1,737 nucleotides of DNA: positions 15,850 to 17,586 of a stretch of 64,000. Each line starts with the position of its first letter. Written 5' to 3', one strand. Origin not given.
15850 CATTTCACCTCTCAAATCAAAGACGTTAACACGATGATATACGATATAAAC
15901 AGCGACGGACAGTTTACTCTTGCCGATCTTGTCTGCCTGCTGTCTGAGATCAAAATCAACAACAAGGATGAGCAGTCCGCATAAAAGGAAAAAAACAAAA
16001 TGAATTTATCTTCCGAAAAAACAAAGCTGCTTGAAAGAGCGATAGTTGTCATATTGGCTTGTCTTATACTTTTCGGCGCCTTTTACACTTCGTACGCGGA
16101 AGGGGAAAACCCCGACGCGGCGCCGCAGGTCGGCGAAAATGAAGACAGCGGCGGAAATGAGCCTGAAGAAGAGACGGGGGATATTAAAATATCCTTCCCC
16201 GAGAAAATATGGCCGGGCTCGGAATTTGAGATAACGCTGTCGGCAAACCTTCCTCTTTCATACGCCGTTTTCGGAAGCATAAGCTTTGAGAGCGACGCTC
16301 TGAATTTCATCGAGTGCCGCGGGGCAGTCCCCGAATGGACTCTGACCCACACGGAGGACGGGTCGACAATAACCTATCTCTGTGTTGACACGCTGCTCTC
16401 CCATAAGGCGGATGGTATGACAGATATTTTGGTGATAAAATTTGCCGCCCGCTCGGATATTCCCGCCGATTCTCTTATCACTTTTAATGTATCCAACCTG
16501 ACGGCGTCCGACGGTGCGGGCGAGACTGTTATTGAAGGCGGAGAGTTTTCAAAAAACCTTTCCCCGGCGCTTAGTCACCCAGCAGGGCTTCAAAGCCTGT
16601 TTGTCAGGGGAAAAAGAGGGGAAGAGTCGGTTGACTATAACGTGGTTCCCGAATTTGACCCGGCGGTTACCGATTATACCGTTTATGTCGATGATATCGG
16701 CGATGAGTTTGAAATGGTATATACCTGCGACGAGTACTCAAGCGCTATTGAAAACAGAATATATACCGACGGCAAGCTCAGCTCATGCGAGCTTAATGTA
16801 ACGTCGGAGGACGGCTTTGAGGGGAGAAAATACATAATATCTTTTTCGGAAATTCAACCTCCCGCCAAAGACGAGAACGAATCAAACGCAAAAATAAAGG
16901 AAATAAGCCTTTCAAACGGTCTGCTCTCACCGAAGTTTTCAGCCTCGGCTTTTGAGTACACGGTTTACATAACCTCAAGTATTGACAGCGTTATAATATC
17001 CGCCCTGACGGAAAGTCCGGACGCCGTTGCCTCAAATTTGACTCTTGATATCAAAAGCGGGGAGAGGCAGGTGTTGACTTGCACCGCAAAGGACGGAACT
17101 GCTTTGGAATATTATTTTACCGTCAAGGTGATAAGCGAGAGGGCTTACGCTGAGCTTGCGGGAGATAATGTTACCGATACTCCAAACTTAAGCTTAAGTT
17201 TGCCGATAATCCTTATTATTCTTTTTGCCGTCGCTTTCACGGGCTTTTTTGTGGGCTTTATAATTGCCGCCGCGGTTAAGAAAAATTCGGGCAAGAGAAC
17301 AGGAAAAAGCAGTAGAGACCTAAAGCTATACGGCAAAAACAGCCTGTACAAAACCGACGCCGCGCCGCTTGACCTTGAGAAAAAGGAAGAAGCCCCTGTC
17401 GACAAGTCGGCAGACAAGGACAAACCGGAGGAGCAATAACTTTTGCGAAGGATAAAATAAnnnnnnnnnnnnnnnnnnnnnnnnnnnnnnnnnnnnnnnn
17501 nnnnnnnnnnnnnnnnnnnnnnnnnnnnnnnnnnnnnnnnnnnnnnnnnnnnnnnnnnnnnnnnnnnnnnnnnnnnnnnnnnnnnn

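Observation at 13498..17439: Adjacent dockerin-bearing muramidase and membrane-anchored cohesin-like protein: a possible surface-tethered lytic module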

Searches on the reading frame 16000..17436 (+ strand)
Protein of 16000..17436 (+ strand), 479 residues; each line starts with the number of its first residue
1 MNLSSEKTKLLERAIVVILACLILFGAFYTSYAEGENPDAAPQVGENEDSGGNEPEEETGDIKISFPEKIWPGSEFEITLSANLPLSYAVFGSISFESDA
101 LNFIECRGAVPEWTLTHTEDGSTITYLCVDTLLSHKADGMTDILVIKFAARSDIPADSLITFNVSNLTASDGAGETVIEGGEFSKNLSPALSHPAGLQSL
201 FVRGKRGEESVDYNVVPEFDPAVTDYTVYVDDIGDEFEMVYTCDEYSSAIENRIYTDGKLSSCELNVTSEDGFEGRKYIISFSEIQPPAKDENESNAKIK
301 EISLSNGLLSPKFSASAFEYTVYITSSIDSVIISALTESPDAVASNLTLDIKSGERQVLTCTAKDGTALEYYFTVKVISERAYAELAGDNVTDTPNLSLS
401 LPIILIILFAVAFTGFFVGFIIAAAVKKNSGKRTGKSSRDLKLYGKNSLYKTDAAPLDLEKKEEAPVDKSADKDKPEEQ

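Call 3: search_protein_families(library=pfam, proteins=[window:16000-17436:+], max_evalue=1)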
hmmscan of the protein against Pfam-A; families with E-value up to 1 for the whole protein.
window:16000-17436:+ (479 aa): 1 family
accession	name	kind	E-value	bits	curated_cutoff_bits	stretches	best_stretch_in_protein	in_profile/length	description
PF12733.13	Cadherin-like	-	0.00059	20.7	24.2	1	303-380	5-74/89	Cadherin-like beta sandwich domain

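Call 4: search_protein_families(library=ncbifam, proteins=[window:16000-17436:+], max_evalue=1)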
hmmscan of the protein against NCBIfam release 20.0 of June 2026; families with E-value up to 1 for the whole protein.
window:16000-17436:+ (479 aa): 0 families

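Call 5: search_solved_structures(query=window:16000-17436:+, max_evalue=10, show_alignments=3)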
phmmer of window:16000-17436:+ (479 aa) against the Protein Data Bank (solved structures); distinct sequences matched with E-value up to 10: 0.

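Call 7: find_homologous_proteins(query=window:16000-17436:+, max_evalue=0.001)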
Query window:16000-17436:+ (479 aa): 2 proteins with E <= 0.001 among 8000 candidates.
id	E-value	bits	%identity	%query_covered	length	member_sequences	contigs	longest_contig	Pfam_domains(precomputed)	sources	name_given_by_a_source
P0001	0.0e+0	1037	99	100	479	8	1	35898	-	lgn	-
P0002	1.1e-113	399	47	91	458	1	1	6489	PF12733.14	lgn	-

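Call 9: find_encoding_contigs(protein=P0002, flank=10000)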
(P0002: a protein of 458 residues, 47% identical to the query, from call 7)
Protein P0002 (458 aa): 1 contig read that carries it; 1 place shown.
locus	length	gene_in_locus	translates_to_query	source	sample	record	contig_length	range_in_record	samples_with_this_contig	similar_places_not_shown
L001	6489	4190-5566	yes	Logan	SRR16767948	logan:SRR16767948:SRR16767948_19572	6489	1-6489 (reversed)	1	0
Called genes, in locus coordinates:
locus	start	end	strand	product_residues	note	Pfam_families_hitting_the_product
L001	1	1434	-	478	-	?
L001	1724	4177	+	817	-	PF00959:Phage_lysozyme, PF13306:LRR_5, PF07523:Big_3, PF00404:Dockerin_1 (weak)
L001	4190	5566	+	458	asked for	PF12733:Cadherin-like (faint)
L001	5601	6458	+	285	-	-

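Call 10: find_encoding_contigs(protein=P0001, flank=10000)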
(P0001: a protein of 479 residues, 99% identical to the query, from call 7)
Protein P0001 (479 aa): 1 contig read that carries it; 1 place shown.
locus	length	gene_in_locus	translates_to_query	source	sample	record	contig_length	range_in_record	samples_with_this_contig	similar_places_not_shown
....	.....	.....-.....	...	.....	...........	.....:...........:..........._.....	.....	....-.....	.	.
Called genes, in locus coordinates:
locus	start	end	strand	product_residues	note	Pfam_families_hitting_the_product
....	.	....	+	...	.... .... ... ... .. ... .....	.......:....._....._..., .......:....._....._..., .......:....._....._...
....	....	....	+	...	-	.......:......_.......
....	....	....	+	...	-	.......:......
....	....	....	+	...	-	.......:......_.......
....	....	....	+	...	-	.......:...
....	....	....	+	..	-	-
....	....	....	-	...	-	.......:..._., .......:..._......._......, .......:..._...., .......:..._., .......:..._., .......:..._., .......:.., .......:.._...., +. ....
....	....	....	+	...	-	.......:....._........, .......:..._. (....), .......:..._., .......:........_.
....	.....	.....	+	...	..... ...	-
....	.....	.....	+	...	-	-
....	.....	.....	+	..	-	-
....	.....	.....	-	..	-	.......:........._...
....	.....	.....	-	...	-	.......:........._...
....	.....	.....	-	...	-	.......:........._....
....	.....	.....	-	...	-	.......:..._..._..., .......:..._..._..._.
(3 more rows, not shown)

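Call 17: find_related_loci(query=A1, collection=genome_contigs, flank=10000)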
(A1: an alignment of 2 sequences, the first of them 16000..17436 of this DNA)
Query A1 (479 aa) in genome_contigs; peptide patterns used: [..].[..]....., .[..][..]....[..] (x = any residue, [..] = any of these).
104 stretches matched a pattern, but none encodes a relative of the query by tblastn (E <= 1e-3).

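Call 23: search_protein_families(library=pfam, alignment_id=A4, max_evalue=0.01)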
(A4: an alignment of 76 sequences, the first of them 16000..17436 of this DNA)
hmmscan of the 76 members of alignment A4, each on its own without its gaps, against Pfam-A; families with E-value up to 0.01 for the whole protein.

A. member 1, window:16000-17436:+ (479 aa): 1 family
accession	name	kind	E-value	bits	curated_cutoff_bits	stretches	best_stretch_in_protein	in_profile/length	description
PF12733.13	Cadherin-like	-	0.00059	20.7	24.2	0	303-380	5-74/89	Cadherin-like beta sandwich domain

B. families by the number of members that match (of 76 scanned): 55 families (the first 25 are shown)
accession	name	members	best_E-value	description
PF12733.13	Cadherin-like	58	2.3e-24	Cadherin-like beta sandwich domain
PF00963.24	Cohesin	54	3.8e-32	Cohesin domain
PF00404.24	Dockerin_1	4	1.8e-14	Dockerin type I domain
PF02018.23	CBM_4_9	2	1.8e-11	Carbohydrate binding domain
PF13620.12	CarboxypepD_reg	2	3e-10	Carboxypeptidase regulatory-like domain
PF00036.39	EF-hand_1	2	1.9e-06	EF hand domain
PF13715.12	CarbopepD_reg_2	2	1.5e-05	CarboxypepD_reg-like domain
PF12905.13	Glyco_hydro_101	1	1.3e-123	Endo-alpha-N-acetylgalactosaminidase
PF18080.7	Gal_mutarotas_3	1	8.2e-68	Galactose mutarotase-like fold domain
PF17974.7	GalBD_like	1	3e-45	Galactose-binding domain-like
PF17451.8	Glyco_hyd_101C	1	8.6e-32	Glycosyl hydrolase 101 beta sandwich domain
PF00754.31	F5_F8_type_C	1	9.9e-26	F5/8 type C domain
PF21466.3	GH101_dom-5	1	1.9e-25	Endo-alpha-N-acetylgalactosaminidase, domain 5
PF17963.7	Big_9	1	2.4e-25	Bacterial Ig domain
PF07532.17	Big_4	1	5.3e-24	Bacterial Ig-like domain (group 4)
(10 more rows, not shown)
